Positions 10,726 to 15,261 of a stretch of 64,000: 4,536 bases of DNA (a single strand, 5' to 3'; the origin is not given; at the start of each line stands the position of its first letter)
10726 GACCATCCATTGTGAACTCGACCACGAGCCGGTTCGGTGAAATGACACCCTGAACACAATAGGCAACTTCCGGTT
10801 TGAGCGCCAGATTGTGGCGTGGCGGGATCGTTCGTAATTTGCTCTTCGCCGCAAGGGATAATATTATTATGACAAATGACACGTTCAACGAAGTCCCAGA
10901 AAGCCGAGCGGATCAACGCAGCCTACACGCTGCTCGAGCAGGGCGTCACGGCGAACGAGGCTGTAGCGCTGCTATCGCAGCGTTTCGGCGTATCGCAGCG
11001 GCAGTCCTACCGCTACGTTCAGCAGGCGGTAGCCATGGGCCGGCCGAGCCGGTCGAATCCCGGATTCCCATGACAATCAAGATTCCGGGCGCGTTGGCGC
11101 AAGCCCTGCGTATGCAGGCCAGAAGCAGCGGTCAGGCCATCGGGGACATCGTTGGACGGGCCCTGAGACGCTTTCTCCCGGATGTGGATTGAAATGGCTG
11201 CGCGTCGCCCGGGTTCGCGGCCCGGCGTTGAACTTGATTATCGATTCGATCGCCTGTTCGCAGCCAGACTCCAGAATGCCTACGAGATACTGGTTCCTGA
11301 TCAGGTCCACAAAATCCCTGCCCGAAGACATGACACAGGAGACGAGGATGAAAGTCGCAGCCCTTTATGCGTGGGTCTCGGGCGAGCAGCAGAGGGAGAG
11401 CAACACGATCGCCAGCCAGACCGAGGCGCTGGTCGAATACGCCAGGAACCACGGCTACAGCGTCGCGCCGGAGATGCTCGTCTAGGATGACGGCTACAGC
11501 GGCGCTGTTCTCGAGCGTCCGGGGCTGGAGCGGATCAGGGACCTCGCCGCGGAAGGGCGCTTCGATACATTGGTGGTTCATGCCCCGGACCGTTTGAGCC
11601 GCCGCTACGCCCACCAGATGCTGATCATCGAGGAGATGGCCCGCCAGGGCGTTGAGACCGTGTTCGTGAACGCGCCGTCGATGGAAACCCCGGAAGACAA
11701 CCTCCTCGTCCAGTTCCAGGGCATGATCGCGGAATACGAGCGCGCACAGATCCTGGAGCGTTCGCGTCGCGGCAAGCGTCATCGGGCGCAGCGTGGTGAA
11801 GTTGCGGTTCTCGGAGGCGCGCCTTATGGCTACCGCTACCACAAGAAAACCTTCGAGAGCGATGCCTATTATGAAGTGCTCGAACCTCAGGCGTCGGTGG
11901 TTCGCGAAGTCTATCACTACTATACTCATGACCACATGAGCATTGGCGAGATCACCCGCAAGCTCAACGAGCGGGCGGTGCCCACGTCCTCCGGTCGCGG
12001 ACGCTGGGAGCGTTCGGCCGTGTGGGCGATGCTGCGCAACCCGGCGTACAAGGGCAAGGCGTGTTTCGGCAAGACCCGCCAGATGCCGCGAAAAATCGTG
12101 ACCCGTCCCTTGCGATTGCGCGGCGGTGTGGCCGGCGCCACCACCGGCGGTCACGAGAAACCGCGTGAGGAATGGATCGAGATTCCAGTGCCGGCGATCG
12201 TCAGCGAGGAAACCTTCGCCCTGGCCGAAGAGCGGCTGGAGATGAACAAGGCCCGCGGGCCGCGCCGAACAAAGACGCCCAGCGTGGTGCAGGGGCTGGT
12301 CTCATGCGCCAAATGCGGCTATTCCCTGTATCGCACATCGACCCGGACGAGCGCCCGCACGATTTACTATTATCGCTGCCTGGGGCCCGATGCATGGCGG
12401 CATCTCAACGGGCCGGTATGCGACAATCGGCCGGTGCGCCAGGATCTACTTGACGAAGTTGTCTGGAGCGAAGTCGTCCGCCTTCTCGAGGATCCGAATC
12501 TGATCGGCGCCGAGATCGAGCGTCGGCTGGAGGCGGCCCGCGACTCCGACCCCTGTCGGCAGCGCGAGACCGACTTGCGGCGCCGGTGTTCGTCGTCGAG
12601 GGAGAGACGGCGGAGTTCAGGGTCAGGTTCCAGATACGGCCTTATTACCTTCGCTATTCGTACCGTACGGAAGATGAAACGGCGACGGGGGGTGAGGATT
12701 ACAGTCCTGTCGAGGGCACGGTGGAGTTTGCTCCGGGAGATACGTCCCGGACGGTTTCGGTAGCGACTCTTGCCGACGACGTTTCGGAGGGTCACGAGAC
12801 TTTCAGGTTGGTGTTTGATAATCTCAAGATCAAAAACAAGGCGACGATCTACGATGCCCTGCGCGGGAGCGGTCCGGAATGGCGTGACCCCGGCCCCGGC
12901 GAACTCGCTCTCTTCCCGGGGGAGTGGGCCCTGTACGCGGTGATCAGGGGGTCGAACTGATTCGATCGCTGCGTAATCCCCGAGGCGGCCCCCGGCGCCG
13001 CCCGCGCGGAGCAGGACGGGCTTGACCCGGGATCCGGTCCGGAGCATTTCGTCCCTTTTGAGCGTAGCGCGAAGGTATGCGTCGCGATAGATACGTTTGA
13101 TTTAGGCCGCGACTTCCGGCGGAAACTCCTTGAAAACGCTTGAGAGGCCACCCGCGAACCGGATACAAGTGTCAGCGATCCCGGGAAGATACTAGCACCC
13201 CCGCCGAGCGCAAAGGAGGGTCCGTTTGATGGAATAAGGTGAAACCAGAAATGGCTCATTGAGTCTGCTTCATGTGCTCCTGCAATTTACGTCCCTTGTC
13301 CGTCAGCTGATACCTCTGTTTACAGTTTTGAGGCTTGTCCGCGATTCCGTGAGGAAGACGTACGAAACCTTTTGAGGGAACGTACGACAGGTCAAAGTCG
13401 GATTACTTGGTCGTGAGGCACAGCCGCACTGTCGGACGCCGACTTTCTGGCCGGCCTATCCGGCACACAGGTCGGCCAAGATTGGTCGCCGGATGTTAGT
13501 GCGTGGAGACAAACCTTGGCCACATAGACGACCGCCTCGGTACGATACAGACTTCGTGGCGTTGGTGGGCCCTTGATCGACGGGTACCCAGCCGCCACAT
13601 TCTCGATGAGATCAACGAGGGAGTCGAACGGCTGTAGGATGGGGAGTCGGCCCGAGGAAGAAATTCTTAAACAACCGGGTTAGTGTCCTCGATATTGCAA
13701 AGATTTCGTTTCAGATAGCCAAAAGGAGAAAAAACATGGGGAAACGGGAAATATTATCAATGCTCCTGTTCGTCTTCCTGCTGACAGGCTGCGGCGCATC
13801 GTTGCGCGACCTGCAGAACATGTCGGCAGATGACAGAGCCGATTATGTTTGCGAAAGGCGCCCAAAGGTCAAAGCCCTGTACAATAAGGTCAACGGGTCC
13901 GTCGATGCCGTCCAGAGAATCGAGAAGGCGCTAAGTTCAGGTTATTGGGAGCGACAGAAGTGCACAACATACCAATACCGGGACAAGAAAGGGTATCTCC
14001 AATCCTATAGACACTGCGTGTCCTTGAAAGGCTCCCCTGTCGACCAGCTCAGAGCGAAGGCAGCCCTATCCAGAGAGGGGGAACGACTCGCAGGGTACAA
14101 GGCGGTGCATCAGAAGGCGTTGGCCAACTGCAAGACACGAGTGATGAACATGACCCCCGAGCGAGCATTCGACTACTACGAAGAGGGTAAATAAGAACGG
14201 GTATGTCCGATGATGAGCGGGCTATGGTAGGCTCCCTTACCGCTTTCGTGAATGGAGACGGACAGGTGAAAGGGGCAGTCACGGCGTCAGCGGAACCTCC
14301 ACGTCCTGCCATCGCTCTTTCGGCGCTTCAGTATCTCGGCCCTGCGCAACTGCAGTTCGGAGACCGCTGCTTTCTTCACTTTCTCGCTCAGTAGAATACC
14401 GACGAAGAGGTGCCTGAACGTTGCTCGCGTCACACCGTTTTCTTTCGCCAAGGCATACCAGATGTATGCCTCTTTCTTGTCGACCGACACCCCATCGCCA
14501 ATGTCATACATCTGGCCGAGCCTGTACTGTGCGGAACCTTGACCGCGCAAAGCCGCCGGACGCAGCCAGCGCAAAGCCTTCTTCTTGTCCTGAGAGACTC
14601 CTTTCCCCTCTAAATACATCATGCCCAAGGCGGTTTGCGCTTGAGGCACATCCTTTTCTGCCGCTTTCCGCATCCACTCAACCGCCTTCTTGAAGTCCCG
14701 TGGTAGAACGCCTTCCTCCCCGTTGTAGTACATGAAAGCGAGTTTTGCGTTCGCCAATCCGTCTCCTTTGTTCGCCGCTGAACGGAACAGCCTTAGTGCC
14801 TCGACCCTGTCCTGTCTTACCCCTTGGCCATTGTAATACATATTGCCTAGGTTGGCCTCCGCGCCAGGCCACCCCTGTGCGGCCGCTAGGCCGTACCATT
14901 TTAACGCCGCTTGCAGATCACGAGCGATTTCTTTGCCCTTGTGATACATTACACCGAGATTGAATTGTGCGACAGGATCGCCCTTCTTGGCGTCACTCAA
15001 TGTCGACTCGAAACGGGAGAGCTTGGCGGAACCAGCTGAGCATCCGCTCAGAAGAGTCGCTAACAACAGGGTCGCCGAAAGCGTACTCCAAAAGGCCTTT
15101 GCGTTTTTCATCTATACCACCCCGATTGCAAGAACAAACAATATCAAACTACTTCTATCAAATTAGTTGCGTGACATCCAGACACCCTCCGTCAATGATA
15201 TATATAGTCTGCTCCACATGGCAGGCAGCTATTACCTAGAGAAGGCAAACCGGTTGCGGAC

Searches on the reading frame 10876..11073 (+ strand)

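Call 45: search_protein_families(library=pfam, proteins=[window:10876-11073:+], max_evalue=0.01)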
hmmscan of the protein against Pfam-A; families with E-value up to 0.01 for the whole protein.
window:10876-11073:+ (65 aa): 1 family
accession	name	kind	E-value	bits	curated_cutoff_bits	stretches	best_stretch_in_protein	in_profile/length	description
PF13613.12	HTH_Tnp_4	-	0.0078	16.2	27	0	31-51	23-43/53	Helix-turn-helix of DDE superfamily endonuclease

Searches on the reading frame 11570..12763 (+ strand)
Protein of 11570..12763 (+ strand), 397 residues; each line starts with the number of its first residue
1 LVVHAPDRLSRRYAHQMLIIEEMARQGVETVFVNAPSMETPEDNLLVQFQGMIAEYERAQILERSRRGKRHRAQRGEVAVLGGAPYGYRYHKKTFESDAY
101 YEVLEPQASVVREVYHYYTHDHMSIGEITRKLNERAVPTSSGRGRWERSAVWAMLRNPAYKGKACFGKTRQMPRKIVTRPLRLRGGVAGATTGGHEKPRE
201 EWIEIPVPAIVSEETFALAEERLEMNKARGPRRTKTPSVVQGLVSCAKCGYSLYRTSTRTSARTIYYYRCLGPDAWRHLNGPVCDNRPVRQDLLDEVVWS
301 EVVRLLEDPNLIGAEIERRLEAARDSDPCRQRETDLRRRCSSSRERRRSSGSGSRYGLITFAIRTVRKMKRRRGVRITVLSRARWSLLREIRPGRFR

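Call 20: search_protein_families(library=pfam, proteins=[window:11570-12763:+], max_evalue=0.001)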
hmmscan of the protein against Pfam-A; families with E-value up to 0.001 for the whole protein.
window:11570-12763:+ (397 aa): 3 families
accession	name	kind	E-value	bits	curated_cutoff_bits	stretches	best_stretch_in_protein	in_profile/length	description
PF07508.19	Recombinase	-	8.6e-20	71.3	21.1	1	107-224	3-100/102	Recombinase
PF00239.26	Resolvase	-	3.7e-16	60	23.3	1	2-77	68-144/145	Resolvase, N terminal domain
PF13408.12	Zn_ribbon_recom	-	7.2e-10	39.5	25.3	1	241-302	3-57/58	Recombinase zinc beta ribbon domain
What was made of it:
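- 11189..12763 (+): Large serine recombinase pseudogene (two frames), about 420 nt from the 5' breakpoint of copy A. Pfam Resolvase, Recombinase and Zn_ribbon_recom on 11570-12763 (call 20).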

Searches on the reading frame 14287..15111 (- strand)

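Call 20: search_protein_families(library=pfam, proteins=[window:14287-15111:-], max_evalue=0.001)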
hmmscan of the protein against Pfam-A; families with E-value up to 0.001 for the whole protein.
window:14287-15111:- (274 aa): 1 family
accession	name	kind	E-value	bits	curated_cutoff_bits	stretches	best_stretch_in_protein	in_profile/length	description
PF08238.18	Sel1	-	1.9e-50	167.9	30.7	5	156-190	1-35/36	Sel1 repeat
